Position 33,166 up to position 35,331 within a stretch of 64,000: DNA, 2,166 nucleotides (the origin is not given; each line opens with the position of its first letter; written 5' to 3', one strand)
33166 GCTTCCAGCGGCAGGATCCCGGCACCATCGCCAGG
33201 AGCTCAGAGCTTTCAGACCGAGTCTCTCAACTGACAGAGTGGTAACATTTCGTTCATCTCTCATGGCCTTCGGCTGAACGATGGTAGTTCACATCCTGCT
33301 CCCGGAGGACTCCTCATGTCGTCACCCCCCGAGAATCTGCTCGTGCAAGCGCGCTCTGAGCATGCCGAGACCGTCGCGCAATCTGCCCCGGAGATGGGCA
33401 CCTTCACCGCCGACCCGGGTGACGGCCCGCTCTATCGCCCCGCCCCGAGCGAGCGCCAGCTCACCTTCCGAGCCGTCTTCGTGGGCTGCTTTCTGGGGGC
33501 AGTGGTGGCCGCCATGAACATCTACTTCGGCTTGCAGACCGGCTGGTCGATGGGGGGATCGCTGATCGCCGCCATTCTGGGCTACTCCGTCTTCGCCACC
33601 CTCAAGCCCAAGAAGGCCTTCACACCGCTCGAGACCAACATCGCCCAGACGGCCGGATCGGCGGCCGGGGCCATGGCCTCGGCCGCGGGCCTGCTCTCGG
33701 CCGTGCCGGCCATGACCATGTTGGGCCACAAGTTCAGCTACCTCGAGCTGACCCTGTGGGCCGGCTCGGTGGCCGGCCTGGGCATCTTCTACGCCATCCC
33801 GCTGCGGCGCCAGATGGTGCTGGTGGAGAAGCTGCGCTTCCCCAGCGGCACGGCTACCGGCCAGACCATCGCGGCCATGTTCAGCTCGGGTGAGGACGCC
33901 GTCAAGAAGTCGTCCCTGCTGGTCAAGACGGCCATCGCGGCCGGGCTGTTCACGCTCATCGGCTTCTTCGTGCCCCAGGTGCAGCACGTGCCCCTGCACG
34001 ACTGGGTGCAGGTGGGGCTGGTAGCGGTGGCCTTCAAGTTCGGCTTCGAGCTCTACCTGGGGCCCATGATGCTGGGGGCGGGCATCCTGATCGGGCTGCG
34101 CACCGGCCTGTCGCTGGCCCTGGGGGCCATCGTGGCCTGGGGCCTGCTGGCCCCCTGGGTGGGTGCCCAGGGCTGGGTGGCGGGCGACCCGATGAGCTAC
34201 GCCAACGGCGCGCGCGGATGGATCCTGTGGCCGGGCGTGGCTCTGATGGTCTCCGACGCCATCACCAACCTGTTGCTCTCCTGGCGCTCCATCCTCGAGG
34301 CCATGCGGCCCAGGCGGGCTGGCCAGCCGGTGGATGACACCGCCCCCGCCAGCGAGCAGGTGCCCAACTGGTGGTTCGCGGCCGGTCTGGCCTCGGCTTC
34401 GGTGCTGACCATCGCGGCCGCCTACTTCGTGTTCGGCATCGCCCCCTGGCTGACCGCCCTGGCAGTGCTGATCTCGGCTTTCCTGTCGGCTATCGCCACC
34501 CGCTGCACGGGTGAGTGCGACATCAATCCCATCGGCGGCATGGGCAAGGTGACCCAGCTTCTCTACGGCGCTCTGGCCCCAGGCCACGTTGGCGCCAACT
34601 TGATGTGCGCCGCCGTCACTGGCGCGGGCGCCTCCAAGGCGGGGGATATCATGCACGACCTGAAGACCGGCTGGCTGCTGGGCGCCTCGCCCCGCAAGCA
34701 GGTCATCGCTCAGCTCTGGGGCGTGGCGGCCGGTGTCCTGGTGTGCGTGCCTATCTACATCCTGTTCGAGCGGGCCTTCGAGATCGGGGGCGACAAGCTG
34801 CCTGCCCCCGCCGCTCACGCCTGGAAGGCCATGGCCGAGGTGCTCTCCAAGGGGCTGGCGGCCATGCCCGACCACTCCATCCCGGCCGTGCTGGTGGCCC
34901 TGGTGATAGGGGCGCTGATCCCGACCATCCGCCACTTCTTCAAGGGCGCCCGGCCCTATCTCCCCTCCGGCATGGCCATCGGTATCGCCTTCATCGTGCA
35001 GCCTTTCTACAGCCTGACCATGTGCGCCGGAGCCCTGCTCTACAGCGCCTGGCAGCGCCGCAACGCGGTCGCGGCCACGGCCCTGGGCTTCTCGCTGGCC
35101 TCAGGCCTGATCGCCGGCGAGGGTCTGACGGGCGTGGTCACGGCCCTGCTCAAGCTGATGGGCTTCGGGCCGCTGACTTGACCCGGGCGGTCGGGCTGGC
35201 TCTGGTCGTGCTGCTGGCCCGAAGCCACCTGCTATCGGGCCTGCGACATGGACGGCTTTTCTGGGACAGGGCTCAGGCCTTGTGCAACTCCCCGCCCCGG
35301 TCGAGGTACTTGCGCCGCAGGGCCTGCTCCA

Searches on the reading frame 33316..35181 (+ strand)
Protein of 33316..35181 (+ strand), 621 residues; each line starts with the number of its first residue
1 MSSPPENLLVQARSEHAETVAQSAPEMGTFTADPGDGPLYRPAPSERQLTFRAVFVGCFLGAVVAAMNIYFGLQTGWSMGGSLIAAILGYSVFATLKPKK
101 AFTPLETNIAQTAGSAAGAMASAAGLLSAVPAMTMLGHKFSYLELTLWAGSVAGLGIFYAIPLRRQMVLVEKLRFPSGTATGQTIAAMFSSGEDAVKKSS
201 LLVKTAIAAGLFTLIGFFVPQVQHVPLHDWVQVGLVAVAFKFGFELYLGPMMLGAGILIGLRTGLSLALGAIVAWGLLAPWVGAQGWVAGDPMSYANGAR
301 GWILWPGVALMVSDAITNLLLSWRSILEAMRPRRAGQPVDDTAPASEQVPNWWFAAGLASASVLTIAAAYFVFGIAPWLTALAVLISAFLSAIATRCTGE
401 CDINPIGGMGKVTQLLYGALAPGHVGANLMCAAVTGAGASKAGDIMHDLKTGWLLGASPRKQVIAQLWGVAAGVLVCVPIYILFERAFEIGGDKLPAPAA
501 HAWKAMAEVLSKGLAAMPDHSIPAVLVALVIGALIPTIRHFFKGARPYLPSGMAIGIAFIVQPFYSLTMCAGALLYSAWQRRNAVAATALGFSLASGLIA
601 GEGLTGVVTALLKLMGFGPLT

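Call 59: search_protein_families(library=pfam, proteins=[window:33316-35181:+], max_evalue=0.01)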
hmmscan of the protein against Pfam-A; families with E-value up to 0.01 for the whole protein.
window:33316-35181:+ (621 aa): 1 family
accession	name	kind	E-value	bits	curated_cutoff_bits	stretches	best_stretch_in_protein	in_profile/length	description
PF03169.20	OPT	-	6.2e-102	342.7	25.8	1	48-612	1-622/623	OPT oligopeptide transporter protein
